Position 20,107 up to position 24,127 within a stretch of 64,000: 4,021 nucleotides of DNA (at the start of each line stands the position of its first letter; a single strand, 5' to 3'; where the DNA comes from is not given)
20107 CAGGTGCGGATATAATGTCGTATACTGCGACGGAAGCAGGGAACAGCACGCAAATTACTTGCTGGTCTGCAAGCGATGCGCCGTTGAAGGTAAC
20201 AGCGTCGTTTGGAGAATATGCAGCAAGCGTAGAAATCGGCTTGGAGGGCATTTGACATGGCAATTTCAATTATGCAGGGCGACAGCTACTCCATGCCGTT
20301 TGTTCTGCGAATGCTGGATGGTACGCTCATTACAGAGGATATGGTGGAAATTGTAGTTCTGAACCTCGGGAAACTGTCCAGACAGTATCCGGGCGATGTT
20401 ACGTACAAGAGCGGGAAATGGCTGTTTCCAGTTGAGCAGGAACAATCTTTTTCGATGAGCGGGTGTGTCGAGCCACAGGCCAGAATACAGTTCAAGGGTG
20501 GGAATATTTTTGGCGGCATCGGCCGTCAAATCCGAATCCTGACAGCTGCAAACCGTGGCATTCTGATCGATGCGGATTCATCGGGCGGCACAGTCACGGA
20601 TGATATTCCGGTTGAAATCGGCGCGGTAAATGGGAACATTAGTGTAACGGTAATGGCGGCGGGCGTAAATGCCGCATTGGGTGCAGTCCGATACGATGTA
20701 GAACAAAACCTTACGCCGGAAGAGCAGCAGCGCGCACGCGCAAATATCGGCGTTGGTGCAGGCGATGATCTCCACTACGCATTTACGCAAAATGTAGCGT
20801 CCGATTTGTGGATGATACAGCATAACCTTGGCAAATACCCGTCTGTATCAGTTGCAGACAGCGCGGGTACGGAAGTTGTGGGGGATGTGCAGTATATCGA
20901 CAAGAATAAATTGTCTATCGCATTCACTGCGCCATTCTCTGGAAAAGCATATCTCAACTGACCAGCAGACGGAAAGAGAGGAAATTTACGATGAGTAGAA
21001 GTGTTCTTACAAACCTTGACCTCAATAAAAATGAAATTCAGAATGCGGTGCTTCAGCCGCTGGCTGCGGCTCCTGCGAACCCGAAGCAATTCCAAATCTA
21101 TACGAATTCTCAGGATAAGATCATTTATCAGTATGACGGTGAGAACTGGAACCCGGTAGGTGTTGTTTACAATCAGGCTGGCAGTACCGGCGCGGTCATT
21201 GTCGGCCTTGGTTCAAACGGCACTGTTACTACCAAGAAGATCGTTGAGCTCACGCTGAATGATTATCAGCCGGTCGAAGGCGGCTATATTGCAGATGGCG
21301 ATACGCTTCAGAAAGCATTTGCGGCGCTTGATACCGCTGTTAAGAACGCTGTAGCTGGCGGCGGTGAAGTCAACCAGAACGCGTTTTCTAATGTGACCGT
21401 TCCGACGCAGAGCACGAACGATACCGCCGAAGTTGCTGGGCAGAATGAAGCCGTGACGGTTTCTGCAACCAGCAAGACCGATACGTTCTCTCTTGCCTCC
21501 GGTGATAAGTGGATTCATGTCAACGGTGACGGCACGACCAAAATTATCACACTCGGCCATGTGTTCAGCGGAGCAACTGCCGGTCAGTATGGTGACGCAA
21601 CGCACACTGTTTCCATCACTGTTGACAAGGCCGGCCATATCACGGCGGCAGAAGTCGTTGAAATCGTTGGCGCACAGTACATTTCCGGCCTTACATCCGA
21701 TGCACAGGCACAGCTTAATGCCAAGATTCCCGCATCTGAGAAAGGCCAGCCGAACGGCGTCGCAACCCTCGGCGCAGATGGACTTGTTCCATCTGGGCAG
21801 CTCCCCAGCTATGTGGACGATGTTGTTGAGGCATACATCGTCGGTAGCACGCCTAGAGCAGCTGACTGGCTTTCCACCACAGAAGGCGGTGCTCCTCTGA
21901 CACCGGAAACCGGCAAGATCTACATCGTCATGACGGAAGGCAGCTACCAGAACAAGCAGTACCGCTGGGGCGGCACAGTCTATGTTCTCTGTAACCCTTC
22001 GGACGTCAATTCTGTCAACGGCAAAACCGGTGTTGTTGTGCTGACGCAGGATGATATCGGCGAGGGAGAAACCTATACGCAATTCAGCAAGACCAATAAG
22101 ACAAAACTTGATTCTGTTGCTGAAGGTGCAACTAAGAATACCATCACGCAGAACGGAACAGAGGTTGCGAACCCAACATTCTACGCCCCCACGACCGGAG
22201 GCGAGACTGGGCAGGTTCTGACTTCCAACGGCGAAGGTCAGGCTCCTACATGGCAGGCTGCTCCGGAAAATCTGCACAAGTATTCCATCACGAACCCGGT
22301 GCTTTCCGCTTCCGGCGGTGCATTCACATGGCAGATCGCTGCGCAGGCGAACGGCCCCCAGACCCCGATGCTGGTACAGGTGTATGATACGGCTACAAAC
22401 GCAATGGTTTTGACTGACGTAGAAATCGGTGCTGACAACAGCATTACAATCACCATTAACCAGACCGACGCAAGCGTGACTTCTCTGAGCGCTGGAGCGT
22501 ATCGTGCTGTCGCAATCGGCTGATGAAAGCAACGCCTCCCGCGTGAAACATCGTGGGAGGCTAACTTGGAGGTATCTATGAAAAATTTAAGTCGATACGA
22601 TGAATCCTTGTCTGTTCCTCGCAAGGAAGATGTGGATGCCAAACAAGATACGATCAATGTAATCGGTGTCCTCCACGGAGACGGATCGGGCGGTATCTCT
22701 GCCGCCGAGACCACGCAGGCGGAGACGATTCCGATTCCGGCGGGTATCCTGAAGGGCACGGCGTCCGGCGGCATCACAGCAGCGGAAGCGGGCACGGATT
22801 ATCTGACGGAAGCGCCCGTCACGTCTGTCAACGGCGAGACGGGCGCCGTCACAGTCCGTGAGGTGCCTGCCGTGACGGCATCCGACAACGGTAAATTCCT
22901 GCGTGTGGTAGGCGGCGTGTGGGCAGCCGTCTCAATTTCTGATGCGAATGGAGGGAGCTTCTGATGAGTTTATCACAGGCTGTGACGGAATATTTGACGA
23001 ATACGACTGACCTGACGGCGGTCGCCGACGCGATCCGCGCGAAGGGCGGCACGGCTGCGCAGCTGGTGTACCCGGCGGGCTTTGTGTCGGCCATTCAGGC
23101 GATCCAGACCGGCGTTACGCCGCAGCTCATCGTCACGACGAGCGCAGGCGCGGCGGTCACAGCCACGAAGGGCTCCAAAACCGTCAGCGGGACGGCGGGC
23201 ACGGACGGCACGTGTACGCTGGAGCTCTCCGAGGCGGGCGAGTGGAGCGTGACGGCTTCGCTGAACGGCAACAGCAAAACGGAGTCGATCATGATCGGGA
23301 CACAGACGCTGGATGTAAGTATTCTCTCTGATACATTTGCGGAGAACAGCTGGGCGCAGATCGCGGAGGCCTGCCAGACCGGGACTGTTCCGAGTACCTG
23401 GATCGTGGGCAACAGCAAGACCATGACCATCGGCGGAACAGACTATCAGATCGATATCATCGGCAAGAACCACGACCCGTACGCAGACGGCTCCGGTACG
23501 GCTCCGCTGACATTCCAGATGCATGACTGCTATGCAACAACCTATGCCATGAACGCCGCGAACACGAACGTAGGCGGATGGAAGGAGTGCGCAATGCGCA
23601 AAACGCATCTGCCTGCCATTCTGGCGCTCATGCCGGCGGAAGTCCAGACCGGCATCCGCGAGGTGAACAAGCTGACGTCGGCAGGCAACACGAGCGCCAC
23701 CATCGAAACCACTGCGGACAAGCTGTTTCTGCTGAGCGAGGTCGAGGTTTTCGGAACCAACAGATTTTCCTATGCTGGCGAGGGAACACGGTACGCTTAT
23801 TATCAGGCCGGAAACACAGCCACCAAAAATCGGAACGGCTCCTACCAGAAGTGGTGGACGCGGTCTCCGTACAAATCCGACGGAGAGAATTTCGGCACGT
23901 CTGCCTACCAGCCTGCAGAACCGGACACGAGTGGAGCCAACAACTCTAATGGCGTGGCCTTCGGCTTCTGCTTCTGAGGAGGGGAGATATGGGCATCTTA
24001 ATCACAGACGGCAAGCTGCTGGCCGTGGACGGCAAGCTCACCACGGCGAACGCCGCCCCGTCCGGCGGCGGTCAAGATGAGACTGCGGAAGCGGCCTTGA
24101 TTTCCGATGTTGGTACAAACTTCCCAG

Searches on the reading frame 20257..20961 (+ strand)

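Call 17: search_protein_families(library=phrogs, proteins=[window:20257-20961:+], max_evalue=0.001)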
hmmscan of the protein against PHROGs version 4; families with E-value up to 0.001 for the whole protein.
window:20257-20961:+ (234 aa): 5 families
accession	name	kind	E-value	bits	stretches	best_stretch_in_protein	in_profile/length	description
phrog_34633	-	unknown function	2.2e-23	84.3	1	171-234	189-252/252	-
phrog_30556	-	unknown function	1.4e-19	72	1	126-234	52-159/159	-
phrog_10272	-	unknown function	5.9e-15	56.4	1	175-234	141-200/200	-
phrog_21918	-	unknown function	1.4e-13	51.8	1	170-234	61-127/200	-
phrog_24148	-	DNA, RNA and nucleotide metabolism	0.00027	21.4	1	132-233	158-263/275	HNH endonuclease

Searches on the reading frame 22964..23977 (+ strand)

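Call 17: search_protein_families(library=phrogs, proteins=[window:22964-23977:+], max_evalue=0.001)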
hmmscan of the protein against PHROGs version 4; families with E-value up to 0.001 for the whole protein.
window:22964-23977:+ (337 aa): 1 family
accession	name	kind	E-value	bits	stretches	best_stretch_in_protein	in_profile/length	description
phrog_37900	-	unknown function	6.2e-22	78.8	1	52-311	301-605/633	-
